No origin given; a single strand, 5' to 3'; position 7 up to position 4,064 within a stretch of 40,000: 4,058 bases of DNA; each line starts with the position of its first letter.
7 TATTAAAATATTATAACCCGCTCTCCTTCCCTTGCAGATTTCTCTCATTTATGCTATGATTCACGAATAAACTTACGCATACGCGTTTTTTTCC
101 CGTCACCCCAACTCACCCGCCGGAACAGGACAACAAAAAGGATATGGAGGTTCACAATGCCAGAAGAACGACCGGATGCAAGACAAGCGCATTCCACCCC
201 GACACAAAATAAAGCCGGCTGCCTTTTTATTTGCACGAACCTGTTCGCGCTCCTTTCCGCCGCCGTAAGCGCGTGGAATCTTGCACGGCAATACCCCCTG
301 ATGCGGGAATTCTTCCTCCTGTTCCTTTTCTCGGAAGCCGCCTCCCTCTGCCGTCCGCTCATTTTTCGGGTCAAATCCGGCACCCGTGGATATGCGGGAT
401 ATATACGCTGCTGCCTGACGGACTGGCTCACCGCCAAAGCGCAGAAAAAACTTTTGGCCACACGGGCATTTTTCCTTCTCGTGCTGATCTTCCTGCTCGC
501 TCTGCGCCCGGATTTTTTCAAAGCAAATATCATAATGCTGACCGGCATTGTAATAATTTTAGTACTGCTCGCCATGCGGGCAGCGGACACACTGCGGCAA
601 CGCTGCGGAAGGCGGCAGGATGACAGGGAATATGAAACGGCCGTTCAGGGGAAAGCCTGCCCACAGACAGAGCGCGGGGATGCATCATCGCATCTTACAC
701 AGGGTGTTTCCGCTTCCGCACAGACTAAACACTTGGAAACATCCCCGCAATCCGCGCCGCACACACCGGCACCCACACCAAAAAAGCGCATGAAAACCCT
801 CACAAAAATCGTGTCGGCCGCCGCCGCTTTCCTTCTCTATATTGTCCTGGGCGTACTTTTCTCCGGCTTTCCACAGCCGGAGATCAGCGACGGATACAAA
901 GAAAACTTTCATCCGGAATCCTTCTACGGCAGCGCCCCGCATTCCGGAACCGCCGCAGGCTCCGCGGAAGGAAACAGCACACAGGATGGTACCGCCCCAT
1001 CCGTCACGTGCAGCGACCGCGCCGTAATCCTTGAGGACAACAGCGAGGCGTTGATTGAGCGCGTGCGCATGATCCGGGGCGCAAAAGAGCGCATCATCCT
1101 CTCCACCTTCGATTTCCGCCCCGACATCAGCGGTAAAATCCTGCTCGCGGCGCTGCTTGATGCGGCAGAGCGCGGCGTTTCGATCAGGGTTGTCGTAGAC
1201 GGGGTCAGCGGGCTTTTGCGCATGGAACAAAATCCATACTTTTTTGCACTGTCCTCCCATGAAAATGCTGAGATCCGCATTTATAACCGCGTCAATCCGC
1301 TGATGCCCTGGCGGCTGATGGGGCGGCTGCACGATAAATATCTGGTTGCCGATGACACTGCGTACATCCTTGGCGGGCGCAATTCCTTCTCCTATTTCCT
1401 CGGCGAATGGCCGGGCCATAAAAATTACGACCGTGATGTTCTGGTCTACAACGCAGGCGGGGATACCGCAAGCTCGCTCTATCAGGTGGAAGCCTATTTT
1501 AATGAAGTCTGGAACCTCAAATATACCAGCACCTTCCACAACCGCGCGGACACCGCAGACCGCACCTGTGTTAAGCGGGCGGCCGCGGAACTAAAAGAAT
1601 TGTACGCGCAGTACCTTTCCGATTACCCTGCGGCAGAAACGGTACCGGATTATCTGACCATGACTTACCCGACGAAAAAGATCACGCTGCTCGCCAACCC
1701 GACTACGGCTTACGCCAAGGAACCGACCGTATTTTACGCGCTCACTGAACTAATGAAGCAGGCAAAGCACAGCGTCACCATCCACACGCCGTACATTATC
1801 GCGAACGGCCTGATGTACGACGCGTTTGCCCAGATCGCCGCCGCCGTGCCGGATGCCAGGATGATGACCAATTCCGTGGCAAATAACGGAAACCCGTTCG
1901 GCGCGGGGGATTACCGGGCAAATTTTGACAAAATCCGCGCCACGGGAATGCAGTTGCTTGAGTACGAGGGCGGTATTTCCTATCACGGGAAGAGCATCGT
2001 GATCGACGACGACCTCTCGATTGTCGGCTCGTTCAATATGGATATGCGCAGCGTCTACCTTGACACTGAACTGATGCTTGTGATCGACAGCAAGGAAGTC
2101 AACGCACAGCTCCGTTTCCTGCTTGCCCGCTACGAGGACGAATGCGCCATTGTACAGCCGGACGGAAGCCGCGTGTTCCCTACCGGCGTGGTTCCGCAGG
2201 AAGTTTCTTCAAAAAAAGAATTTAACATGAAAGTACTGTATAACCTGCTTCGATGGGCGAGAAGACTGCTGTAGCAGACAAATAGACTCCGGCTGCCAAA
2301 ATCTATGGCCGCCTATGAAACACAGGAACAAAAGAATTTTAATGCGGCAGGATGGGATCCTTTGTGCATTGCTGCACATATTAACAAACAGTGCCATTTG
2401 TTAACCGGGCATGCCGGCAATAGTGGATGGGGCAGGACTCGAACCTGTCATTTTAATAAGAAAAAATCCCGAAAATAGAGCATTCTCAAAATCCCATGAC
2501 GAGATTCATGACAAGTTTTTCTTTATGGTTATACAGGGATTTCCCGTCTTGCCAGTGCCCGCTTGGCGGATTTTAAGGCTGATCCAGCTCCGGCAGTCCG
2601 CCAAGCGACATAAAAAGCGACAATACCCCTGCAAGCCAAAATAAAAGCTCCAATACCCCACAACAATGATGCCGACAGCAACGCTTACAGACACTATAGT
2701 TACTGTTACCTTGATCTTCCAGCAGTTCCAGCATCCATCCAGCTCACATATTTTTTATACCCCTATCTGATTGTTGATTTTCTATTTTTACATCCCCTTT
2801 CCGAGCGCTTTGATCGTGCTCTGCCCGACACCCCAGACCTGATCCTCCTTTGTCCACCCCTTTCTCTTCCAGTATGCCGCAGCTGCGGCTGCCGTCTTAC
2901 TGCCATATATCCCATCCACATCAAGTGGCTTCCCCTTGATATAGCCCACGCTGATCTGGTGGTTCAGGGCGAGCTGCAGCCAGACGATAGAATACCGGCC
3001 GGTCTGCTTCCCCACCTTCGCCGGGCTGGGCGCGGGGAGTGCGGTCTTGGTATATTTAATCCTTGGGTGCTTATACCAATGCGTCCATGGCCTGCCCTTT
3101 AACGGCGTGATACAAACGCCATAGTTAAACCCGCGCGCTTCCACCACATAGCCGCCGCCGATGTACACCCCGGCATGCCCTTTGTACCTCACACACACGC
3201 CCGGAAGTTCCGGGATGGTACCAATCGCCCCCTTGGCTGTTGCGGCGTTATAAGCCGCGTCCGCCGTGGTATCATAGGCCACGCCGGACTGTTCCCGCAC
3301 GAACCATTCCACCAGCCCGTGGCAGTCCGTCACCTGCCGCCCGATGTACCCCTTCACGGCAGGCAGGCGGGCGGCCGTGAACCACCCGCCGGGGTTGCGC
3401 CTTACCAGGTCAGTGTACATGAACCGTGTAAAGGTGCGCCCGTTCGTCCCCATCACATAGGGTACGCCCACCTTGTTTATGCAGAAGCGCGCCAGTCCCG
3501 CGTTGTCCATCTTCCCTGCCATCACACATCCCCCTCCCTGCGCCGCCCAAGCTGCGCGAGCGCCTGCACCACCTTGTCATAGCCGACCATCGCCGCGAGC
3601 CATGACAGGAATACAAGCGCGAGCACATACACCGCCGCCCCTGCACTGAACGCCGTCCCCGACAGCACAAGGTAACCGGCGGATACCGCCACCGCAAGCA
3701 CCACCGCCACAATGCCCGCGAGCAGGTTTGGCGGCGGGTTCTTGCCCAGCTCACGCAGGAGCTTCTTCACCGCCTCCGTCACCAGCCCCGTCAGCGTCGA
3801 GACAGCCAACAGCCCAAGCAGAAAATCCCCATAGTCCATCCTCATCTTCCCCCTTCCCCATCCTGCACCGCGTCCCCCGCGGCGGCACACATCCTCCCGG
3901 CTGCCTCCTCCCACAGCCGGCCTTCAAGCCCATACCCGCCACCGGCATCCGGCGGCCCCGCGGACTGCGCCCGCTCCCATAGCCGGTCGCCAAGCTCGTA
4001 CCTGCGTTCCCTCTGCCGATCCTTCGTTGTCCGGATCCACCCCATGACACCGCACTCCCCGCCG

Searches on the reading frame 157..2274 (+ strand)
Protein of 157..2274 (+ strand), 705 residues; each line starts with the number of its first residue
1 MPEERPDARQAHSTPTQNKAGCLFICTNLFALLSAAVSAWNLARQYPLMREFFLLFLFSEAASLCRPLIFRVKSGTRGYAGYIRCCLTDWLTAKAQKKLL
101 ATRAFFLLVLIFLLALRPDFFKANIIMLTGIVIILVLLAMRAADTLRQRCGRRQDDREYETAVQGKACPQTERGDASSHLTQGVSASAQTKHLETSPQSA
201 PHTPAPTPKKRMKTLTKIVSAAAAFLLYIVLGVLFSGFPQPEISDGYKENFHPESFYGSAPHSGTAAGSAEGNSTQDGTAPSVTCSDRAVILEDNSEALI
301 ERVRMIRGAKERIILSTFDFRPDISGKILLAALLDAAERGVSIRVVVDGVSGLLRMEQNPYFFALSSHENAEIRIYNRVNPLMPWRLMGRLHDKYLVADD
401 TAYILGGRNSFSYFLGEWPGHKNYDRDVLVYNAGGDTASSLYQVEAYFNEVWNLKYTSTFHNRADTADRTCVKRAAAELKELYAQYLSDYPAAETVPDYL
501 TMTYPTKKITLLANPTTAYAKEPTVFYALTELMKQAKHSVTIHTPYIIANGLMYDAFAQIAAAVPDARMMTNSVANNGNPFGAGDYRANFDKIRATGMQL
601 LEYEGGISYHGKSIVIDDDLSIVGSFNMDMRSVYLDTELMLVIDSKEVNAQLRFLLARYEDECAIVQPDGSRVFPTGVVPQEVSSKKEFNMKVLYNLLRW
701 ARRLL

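Call 44: search_protein_families(library=pfam, max_evalue=0.01, proteins=[window:157-2274:+])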
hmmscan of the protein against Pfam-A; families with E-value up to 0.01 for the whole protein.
window:157-2274:+ (705 aa): 2 families
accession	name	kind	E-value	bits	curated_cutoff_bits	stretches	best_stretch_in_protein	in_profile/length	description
PF13091.12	PLDc_2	-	9.5e-34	116.5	27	2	529-653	1-125/132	PLD-like domain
PF00614.28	PLDc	-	6.1e-11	42.3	21.9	1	606-632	2-28/28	Phospholipase D Active site motif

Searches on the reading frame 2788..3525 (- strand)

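Call 44: search_protein_families(library=pfam, max_evalue=0.01, proteins=[window:2788-3525:-])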
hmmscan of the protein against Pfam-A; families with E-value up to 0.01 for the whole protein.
window:2788-3525:- (245 aa): 1 family
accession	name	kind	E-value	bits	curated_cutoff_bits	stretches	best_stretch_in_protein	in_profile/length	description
PF00877.26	NLPC_P60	-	6.6e-06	26.5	23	1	63-153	11-102/105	NlpC/P60 family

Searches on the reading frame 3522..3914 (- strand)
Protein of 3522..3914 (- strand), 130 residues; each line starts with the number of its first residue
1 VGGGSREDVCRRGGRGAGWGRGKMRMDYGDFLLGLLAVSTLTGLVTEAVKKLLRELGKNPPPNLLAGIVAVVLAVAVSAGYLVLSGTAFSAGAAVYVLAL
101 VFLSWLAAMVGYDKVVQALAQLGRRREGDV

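Call 44: search_protein_families(library=pfam, max_evalue=0.01, proteins=[window:3522-3914:-])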
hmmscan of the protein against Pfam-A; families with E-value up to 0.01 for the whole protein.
window:3522-3914:- (130 aa): 1 family
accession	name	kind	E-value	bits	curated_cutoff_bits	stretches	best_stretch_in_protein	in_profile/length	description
PF00487.30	FA_desaturase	-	0.0044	17.2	29.7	1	28-110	95-178/253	Fatty acid desaturase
